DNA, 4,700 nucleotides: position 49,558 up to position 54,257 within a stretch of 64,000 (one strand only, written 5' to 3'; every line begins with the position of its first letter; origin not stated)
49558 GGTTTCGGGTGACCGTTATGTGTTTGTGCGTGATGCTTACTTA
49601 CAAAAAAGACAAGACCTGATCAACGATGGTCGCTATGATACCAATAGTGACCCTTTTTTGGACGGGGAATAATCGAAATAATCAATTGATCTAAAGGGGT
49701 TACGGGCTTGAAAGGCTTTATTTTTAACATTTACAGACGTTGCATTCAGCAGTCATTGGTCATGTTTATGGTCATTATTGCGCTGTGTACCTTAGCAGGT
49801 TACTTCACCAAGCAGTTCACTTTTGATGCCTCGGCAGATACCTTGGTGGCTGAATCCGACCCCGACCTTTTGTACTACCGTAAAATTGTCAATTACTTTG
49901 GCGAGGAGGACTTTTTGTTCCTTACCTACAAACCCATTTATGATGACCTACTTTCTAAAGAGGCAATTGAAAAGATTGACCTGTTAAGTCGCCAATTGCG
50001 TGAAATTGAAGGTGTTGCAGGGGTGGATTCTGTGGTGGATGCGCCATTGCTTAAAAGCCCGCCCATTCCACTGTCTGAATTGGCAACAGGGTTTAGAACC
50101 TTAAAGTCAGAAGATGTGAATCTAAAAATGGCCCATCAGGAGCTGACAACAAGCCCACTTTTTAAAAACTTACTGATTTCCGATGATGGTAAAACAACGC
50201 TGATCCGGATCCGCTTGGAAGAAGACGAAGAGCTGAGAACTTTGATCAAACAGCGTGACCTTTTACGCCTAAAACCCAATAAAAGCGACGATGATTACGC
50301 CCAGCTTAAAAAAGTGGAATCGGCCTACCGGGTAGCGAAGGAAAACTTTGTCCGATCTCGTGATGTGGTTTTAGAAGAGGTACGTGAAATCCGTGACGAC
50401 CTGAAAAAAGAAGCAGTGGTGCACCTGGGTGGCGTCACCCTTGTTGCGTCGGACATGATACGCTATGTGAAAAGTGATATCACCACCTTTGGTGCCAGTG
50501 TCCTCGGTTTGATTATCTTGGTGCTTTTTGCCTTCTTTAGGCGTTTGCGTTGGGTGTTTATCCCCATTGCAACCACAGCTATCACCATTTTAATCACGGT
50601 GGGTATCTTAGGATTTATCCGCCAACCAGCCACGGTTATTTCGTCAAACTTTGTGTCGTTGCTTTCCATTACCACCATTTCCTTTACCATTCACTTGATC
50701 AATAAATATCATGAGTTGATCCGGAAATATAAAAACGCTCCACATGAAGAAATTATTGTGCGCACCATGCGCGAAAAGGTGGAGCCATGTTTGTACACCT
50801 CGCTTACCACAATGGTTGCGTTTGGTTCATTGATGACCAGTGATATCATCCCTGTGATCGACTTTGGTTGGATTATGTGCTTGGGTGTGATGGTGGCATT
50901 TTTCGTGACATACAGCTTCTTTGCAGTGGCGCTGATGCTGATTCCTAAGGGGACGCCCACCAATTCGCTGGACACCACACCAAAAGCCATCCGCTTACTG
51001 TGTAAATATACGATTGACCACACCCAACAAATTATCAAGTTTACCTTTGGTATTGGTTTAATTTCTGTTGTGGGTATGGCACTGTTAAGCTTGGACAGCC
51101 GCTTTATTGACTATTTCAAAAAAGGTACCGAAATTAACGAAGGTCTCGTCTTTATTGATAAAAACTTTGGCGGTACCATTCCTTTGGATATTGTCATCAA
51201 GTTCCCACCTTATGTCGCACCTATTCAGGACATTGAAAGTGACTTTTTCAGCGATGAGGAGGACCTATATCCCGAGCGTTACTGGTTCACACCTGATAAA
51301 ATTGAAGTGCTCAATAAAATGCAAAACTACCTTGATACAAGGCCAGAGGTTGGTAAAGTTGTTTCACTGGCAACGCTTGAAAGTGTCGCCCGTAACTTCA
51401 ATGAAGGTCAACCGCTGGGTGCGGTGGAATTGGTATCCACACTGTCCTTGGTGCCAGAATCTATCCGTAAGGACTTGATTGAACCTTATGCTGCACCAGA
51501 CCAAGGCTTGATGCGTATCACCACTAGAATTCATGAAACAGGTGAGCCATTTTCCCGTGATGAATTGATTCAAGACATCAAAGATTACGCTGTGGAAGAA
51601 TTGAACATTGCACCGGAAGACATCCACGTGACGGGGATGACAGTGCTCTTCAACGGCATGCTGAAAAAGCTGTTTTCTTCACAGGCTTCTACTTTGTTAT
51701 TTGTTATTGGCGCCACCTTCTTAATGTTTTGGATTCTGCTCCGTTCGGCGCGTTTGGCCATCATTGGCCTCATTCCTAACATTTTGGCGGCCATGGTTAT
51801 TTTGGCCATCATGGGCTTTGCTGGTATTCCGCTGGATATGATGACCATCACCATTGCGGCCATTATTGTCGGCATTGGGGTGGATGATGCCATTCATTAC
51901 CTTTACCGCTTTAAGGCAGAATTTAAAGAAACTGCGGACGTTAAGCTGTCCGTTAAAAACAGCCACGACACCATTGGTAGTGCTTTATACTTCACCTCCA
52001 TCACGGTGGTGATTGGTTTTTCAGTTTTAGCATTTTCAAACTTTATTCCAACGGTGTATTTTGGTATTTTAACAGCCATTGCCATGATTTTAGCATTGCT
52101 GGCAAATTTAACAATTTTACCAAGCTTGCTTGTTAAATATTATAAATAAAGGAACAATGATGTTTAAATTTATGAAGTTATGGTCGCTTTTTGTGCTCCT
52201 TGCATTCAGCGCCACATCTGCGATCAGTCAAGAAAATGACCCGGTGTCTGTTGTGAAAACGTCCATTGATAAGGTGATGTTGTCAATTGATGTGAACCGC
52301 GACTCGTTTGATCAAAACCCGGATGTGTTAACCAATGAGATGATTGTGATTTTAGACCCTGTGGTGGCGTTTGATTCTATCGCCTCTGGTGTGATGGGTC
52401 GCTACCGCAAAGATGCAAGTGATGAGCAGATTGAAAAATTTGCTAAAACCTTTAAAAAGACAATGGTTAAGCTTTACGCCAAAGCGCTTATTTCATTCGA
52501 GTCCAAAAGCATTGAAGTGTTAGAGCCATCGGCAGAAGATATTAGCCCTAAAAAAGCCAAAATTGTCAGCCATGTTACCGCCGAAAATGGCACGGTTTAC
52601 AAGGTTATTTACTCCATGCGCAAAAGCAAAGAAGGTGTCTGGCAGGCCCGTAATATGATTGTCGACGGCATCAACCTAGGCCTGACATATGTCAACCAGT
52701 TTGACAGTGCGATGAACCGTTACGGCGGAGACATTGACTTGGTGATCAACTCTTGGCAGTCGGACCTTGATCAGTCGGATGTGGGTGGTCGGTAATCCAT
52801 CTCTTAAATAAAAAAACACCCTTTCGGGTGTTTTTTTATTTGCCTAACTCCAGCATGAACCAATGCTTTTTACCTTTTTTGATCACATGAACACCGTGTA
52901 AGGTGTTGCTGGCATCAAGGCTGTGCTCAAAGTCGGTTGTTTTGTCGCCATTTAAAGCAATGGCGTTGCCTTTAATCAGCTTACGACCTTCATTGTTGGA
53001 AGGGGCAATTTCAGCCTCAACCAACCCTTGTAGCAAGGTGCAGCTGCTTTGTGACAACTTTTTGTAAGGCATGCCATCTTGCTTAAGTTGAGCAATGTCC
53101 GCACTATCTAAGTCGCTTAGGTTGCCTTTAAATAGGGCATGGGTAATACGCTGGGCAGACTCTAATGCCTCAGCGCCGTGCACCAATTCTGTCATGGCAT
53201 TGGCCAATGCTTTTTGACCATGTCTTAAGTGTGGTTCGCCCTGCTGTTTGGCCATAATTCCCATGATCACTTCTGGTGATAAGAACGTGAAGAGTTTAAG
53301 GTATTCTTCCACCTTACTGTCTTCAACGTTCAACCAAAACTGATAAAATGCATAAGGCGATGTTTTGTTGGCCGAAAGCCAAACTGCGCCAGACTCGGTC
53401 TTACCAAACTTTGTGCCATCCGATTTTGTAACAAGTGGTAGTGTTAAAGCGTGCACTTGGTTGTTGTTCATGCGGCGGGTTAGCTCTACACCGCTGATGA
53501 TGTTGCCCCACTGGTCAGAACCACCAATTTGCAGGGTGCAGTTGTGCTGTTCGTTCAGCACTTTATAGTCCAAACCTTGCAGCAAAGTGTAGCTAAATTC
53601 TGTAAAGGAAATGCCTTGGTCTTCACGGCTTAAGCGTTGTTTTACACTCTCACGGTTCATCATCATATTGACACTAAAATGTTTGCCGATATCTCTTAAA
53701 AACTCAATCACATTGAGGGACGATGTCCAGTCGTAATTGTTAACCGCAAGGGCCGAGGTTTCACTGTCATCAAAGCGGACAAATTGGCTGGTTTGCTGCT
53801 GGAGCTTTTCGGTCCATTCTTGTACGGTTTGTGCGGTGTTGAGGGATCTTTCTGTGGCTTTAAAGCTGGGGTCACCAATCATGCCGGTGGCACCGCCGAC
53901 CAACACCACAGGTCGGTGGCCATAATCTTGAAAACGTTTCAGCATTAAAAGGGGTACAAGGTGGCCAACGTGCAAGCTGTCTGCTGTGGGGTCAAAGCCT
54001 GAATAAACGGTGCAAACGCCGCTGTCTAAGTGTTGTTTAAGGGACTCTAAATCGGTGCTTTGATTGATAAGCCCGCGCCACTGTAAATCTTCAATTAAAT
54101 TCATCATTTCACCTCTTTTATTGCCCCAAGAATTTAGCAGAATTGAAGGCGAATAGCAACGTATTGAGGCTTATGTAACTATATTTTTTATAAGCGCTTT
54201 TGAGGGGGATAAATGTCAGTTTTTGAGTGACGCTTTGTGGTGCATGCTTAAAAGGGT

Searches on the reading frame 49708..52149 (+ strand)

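Call 15: search_protein_families(library=pfam, proteins=[window:49708-52149:+], max_evalue=0.00001)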
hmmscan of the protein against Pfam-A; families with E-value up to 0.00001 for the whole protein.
window:49708-52149:+ (813 aa): 3 families
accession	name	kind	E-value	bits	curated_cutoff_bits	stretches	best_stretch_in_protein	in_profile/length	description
PF03176.21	MMPL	-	4.2e-33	115.1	20.5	2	598-809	84-300/333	MMPL family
PF02460.24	Patched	-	2.6e-10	40.7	23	1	671-808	19-154/156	Patched SSD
PF12349.14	Sterol-sensing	-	1.7e-06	28.5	22.3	0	285-411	11-135/153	Sterol-sensing domain of SREBP cleavage-activation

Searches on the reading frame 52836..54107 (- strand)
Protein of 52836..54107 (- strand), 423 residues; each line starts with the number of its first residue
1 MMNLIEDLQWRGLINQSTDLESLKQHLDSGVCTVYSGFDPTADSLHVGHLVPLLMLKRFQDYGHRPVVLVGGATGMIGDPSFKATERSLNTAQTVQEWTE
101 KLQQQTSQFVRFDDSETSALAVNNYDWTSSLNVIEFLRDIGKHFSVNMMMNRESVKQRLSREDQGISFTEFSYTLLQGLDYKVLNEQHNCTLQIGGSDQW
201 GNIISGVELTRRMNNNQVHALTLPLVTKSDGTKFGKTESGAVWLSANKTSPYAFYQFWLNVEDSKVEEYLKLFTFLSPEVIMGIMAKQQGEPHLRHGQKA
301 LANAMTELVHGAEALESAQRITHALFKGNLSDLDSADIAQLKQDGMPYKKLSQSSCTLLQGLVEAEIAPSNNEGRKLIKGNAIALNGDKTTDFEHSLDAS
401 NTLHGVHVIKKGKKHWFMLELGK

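Call 15: search_protein_families(library=pfam, proteins=[window:52836-54107:-], max_evalue=0.00001)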
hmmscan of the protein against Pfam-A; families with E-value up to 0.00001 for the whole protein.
window:52836-54107:- (423 aa): 2 families
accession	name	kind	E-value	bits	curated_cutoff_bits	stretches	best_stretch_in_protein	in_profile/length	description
PF00579.31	tRNA-synt_1b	-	1.2e-85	287.8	21.1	1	32-327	6-292/292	tRNA synthetases class I (W and Y)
PF22421.1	SYY_C-terminal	-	1.1e-16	60.9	27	1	337-419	1-83/83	Tyrosine--tRNA ligase SYY-like C-terminal domain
